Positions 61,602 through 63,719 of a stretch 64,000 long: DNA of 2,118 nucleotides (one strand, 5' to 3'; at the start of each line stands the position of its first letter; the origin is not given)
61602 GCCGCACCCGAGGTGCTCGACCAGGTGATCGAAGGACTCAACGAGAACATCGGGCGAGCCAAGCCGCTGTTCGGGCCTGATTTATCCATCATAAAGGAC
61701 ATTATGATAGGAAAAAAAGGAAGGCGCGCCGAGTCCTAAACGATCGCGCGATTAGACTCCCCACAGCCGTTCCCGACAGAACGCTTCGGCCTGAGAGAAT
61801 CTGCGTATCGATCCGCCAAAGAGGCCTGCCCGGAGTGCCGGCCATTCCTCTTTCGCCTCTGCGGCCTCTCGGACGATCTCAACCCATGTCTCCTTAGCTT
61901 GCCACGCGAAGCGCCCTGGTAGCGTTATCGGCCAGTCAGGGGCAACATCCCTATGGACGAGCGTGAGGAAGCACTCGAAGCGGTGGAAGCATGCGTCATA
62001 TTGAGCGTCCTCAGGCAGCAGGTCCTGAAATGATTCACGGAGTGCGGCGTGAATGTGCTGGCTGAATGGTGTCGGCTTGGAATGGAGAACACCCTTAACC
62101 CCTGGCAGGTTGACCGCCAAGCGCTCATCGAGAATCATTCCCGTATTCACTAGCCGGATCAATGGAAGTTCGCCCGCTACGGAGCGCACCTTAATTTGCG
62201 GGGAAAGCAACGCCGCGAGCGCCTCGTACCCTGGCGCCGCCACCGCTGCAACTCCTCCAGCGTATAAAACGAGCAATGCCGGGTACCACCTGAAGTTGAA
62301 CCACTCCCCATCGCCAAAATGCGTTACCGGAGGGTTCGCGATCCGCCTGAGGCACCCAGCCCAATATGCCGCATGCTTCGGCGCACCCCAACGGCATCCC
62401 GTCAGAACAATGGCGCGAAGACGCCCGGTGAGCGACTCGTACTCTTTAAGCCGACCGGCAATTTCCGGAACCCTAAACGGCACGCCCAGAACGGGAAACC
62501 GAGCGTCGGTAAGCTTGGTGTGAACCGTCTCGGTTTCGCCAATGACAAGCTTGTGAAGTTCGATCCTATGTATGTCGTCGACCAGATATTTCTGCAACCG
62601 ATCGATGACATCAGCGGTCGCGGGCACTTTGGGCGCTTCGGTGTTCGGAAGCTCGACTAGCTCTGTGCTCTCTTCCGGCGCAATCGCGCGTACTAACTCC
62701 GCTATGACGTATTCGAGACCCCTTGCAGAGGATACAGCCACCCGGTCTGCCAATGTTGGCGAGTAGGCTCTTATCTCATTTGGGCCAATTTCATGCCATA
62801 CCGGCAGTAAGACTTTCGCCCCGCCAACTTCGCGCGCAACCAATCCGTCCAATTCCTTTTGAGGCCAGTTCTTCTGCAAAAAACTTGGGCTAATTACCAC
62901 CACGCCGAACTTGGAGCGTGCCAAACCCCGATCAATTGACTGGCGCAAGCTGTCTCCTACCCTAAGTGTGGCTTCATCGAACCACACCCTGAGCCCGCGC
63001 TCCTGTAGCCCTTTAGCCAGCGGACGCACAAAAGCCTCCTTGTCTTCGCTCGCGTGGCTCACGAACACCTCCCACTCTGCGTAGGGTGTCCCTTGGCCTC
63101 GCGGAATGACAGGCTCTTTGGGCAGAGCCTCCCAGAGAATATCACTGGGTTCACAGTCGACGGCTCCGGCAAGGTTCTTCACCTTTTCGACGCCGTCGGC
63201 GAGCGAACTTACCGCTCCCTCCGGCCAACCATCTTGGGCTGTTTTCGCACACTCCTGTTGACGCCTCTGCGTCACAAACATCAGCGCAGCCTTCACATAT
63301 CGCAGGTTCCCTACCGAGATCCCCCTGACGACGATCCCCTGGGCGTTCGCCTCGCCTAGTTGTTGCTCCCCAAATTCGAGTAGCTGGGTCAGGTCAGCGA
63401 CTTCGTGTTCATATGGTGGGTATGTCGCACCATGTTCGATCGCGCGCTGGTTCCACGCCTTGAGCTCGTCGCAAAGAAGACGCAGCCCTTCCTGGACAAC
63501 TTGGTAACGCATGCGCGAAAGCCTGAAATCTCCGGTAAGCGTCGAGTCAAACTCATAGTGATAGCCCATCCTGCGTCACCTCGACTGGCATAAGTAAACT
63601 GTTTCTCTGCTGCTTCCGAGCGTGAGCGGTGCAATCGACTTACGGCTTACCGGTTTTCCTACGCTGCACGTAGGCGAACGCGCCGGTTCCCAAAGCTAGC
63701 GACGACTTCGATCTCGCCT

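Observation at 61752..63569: Central TIR domain in a 605-aa protein with two unassignable flanking domains, on a low-GC island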

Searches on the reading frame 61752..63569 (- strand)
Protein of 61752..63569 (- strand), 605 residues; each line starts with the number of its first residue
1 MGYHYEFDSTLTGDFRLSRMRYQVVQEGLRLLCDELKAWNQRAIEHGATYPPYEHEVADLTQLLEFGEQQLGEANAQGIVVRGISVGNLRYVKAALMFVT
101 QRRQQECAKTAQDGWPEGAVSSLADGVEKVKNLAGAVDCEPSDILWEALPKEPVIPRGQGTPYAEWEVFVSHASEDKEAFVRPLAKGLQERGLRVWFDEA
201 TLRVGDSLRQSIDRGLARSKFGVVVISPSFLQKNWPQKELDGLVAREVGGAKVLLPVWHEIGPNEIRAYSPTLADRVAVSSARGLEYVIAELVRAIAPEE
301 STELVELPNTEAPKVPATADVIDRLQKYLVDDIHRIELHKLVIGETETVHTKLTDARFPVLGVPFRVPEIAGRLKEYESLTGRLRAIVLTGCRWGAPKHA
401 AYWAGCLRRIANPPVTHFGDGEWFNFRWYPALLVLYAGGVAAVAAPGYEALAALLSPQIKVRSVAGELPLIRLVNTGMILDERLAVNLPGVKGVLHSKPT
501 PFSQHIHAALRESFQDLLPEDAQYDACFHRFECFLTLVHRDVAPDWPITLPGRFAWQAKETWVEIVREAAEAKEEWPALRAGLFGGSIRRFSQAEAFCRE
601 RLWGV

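Call 3: search_protein_families(library=pfam, proteins=[window:61752-63569:-], max_evalue=0.01)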
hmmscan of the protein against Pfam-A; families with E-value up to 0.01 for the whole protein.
window:61752-63569:- (605 aa): 2 families
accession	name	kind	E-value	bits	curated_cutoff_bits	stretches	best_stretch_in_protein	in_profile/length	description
PF13676.11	TIR_2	-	1.2e-21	77.8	28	1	168-277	1-104/122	TIR domain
PF01582.25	TIR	-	9.9e-10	38.9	21.3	1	167-275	3-112/179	TIR domain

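Call 4: search_protein_families(library=padloc, proteins=[window:61752-63569:-], max_evalue=0.01)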
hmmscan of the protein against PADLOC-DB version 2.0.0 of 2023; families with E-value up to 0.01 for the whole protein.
window:61752-63569:- (605 aa): 15 families
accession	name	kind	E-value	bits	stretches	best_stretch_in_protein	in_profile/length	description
PDLC05062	PDC-S66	-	5.4e-59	198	1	164-292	147-276/282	-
PDLC05061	PDC-S65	-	8.2e-42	142.2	1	309-597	295-581/592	-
PDLC00417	ThsB1|ThsB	-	5.9e-35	119.2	1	165-296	166-295/303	TIR-like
PDLC05060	PDC-S65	-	6.9e-21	72.7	1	321-593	215-489/503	-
PDLC00424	ThsB1|ThsB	-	1.7e-16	58.7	1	167-290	103-225/234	TIR-like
PDLC02962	RT-TIR_XII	-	1.3e-13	48.6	1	163-273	343-453/478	single gene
PDLC02012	SAVED5--SAVED_TIR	-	2.6e-11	41.3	1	167-255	15-102/404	-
PDLC02961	RT-TIR_XII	-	3.6e-10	37.3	1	163-279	345-455/475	single gene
PDLC02421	Aga_TIR-PNTD1-PNTD2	-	5.1e-09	33.7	1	168-241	6-80/430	Class I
PDLC02403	Aga_TIR-PNTD1-PNTD2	-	1.9e-08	31.8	1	168-240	5-78/443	Class I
PDLC03015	TIR-NLR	-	9.9e-07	25.8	1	168-240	4-74/824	-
PDLC03957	bSEFIR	-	5e-06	24.6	1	171-233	46-108/412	-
PDLC02400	Aga_TIR-PNTD1-PNTD2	-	7.9e-05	19.1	1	123-300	146-323/639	Class I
PDLC00727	Effector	-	0.00087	15.9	1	157-232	165-240/590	TIR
PDLC00728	Effector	-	0.0021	15.1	1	167-228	11-72/432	TIR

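Call 5: search_protein_families(library=ncbifam, proteins=[window:61752-63569:-], max_evalue=0.01)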
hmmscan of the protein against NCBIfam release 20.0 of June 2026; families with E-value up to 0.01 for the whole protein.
window:61752-63569:- (605 aa): 2 families
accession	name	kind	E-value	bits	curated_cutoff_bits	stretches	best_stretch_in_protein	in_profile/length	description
NF042941.1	Retron_TIR_antiphage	equivalog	1.3e-26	93.5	600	1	163-277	337-451/464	TIR domain-containing anti-phage reverse transcriptase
NF058526.1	Thoeris_type3_ThcB4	equivalog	1.9e-05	23.7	220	1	167-256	129-218/375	Thoeris type III anti-phage system protein ThcB4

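Call 7: find_homologous_proteins(query=window:61752-63569:-, max_evalue=0.001)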
Query window:61752-63569:- (605 aa): 760 proteins with E <= 0.001 among 8000 candidates; the best 120 are listed.
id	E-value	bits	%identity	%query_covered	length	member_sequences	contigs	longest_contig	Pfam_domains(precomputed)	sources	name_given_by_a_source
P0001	0.0e+0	1373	99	100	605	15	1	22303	PF01582.26,PF13676.12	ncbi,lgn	-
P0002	0.0e+0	1069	75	100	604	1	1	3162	PF01582.26,PF13676.12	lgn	-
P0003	0.0e+0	1015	72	100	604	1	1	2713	PF01582.26,PF13676.12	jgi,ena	-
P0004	4.0e-296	1002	71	100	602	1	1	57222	PF01582.26,PF13676.12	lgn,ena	-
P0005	3.0e-267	906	63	100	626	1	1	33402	PF01582.26,PF13676.12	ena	-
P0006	1.7e-247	841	61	100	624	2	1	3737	PF01582.26,PF13676.12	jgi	-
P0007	5.9e-235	800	59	100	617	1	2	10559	PF01582.26,PF13676.12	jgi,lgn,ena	-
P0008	3.9e-223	761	80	68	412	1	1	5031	PF13676.12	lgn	-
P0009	1.1e-141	492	67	54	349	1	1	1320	PF01582.26,PF13676.12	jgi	jgi:hypothetical protein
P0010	1.1e-122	429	60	52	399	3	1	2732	PF01582.26,PF13676.12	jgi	jgi:hypothetical protein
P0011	1.5e-119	418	58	53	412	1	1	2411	PF01582.26,PF13676.12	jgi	jgi:hypothetical protein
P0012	1.2e-118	415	57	53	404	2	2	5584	PF01582.26,PF13676.12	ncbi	-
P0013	3.7e-116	407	58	51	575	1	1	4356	PF01582.26,PF13676.12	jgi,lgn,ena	-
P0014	6.3e-113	397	59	49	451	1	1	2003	PF01582.26,PF13676.12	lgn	-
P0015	1.1e-112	396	55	52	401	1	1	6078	PF01582.26,PF13676.12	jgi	jgi:hypothetical protein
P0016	1.3e-112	396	57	54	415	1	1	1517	PF01582.26,PF13676.12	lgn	-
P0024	8.1e-109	383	56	52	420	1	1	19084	PF01582.26,PF13676.12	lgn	-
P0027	5.6e-107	377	56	50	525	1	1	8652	PF01582.26,PF13676.12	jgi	jgi:hypothetical protein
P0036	2.2e-99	352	53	50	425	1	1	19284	PF01582.26,PF13676.12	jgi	-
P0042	1.8e-92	329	49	50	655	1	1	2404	PF01582.26,PF13676.12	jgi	jgi:hypothetical protein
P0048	8.0e-89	317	49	54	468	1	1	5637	PF01582.26,PF13676.12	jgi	jgi:hypothetical protein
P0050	7.1e-88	314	48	50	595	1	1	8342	PF01582.26,PF13676.12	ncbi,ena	-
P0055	1.2e-82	297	44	54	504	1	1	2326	PF01582.26,PF13676.12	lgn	-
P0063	1.5e-70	257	38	65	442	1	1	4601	PF01582.26,PF13676.12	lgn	-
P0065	1.4e-64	237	34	72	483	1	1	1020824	PF01582.26,PF13676.12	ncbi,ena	-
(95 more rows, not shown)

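Call 9: find_encoding_contigs(protein=P0001, flank=10000, max_places=4)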
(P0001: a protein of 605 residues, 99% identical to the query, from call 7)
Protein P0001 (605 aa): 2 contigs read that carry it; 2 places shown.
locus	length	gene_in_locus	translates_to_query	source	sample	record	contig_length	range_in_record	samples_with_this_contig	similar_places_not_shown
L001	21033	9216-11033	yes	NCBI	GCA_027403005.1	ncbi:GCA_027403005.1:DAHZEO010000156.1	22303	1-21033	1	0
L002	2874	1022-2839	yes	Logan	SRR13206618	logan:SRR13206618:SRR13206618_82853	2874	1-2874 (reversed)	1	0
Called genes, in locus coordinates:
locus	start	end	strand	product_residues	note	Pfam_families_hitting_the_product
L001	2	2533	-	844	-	?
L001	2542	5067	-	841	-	PF11897:DUF3417, PF00343:Phosphorylase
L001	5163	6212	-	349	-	-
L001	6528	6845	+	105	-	PF05015:HigB-like_toxin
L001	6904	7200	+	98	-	PF01381:HTH_3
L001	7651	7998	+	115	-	PF04014:MazE_antitoxin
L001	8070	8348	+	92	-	-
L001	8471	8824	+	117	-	PF05973:Gp49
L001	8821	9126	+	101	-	PF01381:HTH_3, PF13560:HTH_31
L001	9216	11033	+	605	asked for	PF01582:TIR, PF13676:TIR_2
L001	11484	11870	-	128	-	PF01850:PIN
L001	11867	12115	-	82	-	PF02604:PhdYeFM_antitox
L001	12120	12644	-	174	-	PF13470:PIN_3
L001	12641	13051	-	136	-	PF01850:PIN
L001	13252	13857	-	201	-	PF04014:MazE_antitoxin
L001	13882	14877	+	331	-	PF02899:Phage_int_SAM_1, PF13495:Phage_int_SAM_4, PF00589:Phage_integrase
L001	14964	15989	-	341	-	PF16884:ADH_N_2, PF00107:ADH_zinc_N, PF13602:ADH_zinc_N_2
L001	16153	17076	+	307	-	PF03446:NAD_binding_2, PF14833:NAD_binding_11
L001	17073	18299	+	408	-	PF13433:Peripla_BP_5, PF13458:Peripla_BP_6, PF01094:ANF_receptor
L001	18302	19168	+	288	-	PF02653:BPD_transp_2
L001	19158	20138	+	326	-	PF02653:BPD_transp_2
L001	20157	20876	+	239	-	PF00005:ABC_tran, PF12399:BCA_ABC_TP_C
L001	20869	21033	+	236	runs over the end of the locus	PF00005:ABC_tran, PF13304:AAA_21 (faint)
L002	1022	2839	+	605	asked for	PF01582:TIR, PF13676:TIR_2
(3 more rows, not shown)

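Call 10: find_encoding_contigs(protein=P0004, flank=10000, max_places=3)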
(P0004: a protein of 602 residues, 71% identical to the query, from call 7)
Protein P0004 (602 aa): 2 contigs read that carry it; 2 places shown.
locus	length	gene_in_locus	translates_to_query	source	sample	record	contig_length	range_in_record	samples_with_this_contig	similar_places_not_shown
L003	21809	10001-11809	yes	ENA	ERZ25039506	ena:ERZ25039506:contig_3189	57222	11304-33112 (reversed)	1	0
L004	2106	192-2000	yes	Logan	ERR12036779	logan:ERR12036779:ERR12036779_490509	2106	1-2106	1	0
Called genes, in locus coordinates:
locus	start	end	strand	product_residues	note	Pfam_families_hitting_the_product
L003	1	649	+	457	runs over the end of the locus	PF07044:DUF1329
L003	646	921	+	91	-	-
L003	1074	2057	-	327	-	PF08240:ADH_N, PF00107:ADH_zinc_N (weak), PF13602:ADH_zinc_N_2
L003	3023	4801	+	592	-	PF00216:Bac_DNA_binding, PF17854:FtsK_alpha, PF01580:FtsK_SpoIIIE, PF09397:FtsK_gamma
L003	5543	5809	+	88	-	PF02604:PhdYeFM_antitox (weak)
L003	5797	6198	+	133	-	PF01850:PIN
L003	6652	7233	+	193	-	PF03729:DUF308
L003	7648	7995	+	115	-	-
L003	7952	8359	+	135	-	PF00589:Phage_integrase (weak)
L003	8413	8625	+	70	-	PF00589:Phage_integrase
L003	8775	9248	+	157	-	-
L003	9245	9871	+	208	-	PF13676:TIR_2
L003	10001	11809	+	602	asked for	PF01582:TIR, PF13676:TIR_2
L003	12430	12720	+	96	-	-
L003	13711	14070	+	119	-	-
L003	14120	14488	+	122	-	-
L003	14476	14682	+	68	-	-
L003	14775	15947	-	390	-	-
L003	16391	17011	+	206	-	PF01330:RuvA_N, PF00633:HHH (faint), PF14520:HHH_5, PF07499:RuvA_C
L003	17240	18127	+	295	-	PF05496:RuvB_N, PF00004:AAA, PF07728:AAA_5 (faint), PF17864:AAA_lid_4, PF05491:WHD_RuvB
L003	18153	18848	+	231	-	PF02586:SRAP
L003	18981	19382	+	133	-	PF00216:Bac_DNA_binding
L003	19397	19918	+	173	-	-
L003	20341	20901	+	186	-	-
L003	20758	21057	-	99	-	-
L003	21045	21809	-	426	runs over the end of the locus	PF01548:DEDD_Tnp_IS110, PF02371:Transposase_20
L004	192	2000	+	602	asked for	PF01582:TIR, PF13676:TIR_2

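Call 11: find_encoding_contigs(protein=P0005, flank=10000, max_places=3)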
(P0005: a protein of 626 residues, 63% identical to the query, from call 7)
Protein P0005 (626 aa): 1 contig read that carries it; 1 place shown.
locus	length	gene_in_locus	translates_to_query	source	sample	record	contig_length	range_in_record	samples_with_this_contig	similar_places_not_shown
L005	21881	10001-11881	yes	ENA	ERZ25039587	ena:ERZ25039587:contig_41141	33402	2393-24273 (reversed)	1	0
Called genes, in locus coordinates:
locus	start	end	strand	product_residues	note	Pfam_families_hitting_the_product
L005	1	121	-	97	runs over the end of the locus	-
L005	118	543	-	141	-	-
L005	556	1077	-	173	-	-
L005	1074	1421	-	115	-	-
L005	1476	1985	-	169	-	-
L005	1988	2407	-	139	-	-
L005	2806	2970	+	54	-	-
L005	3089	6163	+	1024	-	PF13289:SIR2_2, PF25199:nSTAND_NTPase5, PF13432:TPR_16 (faint), PF12895:ANAPC3 (faint), PF13428:TPR_14 (faint), PF13431:TPR_17 (faint), PF14559:TPR_19 (faint), PF20308:TPR-S (faint), +1 more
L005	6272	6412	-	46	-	-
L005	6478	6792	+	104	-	PF13424:TPR_12 (weak)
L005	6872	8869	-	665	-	-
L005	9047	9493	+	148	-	PF20441:TerL_nuclease (faint)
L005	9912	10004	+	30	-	-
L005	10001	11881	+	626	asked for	PF01582:TIR, PF13676:TIR_2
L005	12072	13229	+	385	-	-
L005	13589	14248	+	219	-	PF12773:DZR, PF13240:Zn_Ribbon_1 (weak), PF13248:Zn_ribbon_3 (weak), PF00211:Guanylate_cyc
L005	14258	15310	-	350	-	PF00296:Bac_luciferase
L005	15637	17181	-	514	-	PF13007:LZ_Tnp_IS66, PF13005:zf-IS66, PF03050:DDE_Tnp_IS66, PF13817:DDE_Tnp_IS66_C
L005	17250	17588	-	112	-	PF05717:TnpB_IS66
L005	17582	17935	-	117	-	-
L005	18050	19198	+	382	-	-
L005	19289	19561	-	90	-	-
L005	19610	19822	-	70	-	-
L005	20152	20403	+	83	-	-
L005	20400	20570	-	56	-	-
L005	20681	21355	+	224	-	-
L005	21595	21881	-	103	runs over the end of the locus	-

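Call 16: search_solved_structures(query=window:61752-63569:-, max_evalue=1, show_alignments=2)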
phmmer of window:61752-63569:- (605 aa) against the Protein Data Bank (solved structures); distinct sequences matched with E-value up to 1: 37.
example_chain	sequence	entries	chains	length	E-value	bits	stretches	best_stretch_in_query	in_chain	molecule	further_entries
8g83_A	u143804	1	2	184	1.6e-45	159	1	160-293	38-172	NAD(+) hydrolase AbTIR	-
7uwg_A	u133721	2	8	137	1.7e-45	158.8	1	164-292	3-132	Molecular chaperone Tir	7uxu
4lzp_B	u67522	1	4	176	2.7e-41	145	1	164-292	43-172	Putative uncharacterized protein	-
7uxr_A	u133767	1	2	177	1.1e-40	143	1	160-282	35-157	TIR domain protein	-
4c7m_A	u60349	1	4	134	1.2e-40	142.8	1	167-292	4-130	Toll/interleukin-1 receptor domain-containing protein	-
4lqc_A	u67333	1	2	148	2.1e-40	142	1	164-295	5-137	TcpB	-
3h16_A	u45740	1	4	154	5.5e-38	134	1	166-296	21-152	TIR protein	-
3jrn_A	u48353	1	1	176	3e-08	35.8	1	165-280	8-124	AT1G72930 protein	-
7jlv_A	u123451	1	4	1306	1.4e-07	33.6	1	165-269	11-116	Disease resistance protein Roq1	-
7jlu_A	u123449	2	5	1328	1.4e-07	33.6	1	165-269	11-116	Disease resistance protein Roq1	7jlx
3ozi_A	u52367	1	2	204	7.2e-07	31.3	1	156-268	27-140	L6tr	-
7vu8_B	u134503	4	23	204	9.7e-06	27.6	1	148-268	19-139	Flax rust resistance protein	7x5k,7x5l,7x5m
5ku7_A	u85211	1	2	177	2.3e-05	26.3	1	165-273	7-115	TIR-NB-LRR type resistance protein RPV1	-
9m0n_A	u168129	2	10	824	3.4e-05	25.7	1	168-241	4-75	Tetratricopeptide repeat protein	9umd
9mud_K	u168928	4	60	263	5.2e-05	25.1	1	168-257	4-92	Cat1 (CRISPR associated TIR 1) pentagonal filament | Cat1 (CRISPR associated TIR 1) pentagonal filament assembly | Cat1 (CRISPR-associated TIR 1)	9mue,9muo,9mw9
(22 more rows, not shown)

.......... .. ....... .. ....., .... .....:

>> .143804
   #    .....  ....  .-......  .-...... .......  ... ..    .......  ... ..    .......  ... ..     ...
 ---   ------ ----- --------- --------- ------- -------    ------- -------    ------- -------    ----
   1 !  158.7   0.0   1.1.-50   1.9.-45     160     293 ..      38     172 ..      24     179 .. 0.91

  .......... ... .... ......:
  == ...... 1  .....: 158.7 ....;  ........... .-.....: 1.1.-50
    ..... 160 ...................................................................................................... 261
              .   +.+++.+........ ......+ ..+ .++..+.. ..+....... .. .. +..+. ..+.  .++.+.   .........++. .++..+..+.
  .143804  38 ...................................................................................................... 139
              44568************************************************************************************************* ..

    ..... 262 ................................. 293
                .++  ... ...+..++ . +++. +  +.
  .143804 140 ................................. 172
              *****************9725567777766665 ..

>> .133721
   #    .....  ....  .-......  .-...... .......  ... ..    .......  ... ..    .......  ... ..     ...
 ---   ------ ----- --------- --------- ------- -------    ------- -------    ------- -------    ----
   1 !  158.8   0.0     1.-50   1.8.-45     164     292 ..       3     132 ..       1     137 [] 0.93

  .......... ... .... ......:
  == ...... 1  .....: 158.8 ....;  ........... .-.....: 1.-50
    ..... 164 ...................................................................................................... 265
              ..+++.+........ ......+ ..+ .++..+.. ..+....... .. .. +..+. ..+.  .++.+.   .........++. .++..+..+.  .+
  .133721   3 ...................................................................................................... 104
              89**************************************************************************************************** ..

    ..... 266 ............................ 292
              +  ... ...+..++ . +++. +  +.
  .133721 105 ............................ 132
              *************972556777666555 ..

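Call 23: search_protein_families(library=ncbifam, proteins=[L001:8471-8824:+, L001:5163-6212:-, L001:8070-8348:+, L003:9245-9871:+, L003:8775-9248:+, L005:12072-13229:+], max_evalue=0.001)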
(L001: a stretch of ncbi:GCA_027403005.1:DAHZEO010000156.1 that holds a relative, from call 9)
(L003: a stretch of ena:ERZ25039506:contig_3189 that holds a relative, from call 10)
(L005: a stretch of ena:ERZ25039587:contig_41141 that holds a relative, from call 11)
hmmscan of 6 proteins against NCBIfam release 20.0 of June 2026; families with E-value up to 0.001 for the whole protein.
L001:8471-8824:+ (117 aa): 1 family
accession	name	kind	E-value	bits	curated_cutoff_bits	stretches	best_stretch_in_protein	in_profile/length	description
TIGR02683.1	upstrm_HI1419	hypoth_equivalog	0.00044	20.6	62.85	1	3-90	2-83/95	type II toxin-antitoxin system RelE/ParE family toxin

L001:5163-6212:- (349 aa): 0 families

L001:8070-8348:+ (92 aa): 0 families

L003:9245-9871:+ (208 aa): 1 family
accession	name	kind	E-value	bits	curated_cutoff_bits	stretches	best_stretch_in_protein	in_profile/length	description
NF058526.1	Thoeris_type3_ThcB4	equivalog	2.7e-07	29.8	220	1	77-171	121-218/375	Thoeris type III anti-phage system protein ThcB4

L003:8775-9248:+ (157 aa): 0 families

L005:12072-13229:+ (385 aa): 0 families
